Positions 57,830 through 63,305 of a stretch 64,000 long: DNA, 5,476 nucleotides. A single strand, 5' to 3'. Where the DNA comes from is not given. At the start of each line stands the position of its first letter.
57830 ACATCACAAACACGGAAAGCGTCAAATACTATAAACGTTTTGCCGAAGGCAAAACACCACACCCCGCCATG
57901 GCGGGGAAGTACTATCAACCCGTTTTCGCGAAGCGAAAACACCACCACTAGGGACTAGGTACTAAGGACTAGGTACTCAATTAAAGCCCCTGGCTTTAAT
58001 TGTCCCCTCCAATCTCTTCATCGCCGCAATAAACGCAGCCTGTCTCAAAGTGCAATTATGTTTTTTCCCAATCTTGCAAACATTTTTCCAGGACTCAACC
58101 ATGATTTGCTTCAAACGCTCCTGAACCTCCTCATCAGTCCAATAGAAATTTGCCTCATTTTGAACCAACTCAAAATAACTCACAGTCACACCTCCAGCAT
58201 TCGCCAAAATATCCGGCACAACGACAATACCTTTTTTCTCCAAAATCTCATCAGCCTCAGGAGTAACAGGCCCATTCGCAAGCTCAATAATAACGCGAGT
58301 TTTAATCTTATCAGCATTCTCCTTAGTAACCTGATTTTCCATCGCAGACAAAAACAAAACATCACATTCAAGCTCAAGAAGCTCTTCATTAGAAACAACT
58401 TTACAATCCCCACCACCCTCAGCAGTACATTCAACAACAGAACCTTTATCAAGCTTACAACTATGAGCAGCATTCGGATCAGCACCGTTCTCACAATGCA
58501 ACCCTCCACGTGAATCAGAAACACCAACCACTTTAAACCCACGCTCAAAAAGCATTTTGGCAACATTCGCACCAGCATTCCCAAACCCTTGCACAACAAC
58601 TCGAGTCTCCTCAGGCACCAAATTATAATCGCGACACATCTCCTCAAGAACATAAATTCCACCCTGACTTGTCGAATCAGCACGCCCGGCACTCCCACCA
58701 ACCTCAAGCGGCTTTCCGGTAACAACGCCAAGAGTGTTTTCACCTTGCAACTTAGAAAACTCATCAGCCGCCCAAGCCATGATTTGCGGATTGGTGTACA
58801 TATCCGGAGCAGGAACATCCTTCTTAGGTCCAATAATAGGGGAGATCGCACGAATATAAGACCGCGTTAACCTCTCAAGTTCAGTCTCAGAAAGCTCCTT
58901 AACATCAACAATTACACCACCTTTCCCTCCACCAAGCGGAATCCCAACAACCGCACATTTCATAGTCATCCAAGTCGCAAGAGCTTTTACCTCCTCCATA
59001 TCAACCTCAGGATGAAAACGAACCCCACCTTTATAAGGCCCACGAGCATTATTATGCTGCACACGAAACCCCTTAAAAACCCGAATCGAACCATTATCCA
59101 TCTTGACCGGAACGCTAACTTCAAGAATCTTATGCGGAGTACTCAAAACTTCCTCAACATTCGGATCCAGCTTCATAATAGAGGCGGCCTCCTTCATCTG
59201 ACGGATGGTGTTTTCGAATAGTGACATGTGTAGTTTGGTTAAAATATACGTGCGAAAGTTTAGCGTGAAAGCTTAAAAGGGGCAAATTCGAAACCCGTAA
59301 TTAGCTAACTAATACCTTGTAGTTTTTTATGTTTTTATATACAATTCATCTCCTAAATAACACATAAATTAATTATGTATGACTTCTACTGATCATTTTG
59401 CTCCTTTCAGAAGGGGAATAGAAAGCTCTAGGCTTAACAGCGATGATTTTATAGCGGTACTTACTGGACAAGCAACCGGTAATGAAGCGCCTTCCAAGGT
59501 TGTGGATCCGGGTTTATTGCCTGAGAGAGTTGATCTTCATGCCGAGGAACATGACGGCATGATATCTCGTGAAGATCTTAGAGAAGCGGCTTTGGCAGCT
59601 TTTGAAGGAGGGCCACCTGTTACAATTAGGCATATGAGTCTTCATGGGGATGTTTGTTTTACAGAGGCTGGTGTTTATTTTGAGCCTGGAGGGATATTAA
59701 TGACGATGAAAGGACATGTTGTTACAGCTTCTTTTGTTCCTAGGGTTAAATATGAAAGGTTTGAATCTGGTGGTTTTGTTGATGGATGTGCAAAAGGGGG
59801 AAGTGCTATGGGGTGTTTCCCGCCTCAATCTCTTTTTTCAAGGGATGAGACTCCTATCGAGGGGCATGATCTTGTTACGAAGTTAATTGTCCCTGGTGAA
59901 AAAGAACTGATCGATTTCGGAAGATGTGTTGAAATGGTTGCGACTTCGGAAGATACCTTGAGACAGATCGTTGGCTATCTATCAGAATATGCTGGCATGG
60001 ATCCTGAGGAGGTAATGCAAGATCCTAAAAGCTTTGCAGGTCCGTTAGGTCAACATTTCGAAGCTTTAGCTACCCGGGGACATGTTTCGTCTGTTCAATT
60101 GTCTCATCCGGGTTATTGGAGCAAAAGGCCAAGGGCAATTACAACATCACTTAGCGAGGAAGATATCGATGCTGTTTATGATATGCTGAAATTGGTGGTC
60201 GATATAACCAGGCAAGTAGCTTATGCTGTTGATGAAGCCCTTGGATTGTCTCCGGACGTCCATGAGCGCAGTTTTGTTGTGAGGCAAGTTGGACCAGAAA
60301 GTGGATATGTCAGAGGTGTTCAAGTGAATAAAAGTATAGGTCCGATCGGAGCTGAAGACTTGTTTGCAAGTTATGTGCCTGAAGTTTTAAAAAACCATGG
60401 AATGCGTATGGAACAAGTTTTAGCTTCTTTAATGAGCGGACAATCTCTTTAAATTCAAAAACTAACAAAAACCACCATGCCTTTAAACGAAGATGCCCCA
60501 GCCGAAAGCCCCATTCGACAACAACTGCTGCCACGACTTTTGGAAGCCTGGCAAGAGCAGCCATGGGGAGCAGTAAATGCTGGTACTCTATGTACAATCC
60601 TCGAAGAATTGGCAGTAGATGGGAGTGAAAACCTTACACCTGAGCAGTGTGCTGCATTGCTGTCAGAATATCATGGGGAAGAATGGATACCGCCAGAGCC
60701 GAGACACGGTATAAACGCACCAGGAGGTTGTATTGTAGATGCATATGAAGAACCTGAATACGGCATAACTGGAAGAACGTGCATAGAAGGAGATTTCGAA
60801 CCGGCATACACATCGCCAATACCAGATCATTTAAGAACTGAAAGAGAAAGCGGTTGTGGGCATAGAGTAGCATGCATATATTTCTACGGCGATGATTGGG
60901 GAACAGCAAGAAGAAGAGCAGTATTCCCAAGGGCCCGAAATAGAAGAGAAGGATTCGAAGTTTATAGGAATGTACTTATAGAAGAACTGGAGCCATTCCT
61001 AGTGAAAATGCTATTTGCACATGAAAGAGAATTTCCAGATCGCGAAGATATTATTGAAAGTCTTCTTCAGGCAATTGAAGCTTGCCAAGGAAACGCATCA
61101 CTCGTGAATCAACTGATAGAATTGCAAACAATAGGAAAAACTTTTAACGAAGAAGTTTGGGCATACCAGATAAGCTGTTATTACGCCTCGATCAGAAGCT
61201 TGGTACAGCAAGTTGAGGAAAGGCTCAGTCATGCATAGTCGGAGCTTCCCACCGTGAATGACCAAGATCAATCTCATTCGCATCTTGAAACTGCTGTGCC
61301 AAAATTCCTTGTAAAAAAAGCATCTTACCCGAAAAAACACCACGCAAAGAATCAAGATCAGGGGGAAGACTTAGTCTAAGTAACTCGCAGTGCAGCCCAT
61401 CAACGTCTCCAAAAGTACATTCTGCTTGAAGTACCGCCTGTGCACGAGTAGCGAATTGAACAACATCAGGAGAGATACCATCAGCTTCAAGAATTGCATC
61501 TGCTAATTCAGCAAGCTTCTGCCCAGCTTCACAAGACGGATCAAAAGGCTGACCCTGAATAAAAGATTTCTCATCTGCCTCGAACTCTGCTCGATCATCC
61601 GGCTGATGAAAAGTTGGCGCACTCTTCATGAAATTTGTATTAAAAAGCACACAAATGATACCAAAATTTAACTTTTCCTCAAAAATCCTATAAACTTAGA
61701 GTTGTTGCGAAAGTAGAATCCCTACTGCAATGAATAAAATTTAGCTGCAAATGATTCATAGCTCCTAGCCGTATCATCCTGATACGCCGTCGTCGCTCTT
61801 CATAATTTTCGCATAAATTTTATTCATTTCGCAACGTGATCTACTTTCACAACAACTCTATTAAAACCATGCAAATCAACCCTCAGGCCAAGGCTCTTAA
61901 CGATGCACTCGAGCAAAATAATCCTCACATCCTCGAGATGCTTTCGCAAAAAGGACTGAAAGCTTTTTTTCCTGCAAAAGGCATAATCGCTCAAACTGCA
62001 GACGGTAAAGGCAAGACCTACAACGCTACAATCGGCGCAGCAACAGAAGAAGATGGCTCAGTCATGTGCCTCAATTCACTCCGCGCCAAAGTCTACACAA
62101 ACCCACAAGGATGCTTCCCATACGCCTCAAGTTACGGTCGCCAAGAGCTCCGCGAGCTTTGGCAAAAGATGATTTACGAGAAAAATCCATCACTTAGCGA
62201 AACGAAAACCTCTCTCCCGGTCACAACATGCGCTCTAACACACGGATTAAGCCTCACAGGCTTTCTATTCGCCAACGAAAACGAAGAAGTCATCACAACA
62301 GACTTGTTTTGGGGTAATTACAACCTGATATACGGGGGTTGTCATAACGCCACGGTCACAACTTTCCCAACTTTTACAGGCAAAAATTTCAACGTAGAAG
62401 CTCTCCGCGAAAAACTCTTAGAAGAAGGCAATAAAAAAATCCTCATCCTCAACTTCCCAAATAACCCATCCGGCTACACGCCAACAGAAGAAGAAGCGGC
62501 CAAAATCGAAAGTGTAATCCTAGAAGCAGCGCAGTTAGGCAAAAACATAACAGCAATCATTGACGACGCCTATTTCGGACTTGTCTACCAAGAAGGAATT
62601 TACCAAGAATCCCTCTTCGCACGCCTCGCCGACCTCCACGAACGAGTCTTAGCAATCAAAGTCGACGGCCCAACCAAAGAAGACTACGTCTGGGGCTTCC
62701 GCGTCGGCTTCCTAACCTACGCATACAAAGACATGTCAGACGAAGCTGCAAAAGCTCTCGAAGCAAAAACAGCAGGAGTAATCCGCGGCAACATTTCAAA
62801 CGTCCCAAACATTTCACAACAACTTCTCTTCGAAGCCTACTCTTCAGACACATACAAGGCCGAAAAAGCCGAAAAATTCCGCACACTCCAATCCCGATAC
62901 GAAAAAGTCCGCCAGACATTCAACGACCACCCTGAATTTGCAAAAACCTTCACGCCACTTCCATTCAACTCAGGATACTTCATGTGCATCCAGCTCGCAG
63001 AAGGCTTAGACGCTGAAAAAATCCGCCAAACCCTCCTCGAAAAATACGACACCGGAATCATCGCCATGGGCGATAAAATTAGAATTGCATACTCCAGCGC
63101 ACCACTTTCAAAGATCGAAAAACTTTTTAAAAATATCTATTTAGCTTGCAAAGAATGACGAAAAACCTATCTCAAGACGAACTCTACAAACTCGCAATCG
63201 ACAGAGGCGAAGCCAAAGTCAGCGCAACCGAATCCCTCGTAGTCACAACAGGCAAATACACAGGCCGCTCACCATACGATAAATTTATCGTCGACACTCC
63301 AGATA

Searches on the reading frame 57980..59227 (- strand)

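Call 91: search_protein_families(library=pfam, proteins=[window:57980-59227:-], max_evalue=0.00001)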
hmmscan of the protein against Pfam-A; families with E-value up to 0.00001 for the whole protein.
window:57980-59227:- (416 aa): 2 families
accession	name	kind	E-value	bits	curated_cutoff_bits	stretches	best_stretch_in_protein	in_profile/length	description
PF00208.27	ELFV_dehydrog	-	5.7e-75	252.6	23.4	1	177-414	1-241/241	Glutamate/Leucine/Phenylalanine/Valine dehydrogenase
PF02812.23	ELFV_dehydrog_N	-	1.1e-58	196.9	25.3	1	31-159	1-129/129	Glu/Leu/Phe/Val dehydrogenase, dimerisation domain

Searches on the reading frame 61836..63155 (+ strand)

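Call 91: search_protein_families(library=pfam, proteins=[window:61836-63155:+], max_evalue=0.00001)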
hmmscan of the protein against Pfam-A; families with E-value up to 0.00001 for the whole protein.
window:61836-63155:+ (440 aa): 1 family
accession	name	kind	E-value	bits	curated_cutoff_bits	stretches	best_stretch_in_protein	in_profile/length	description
PF00155.27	Aminotran_1_2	-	4.3e-22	79.2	19.7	1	90-430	32-357/361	Aminotransferase class I and II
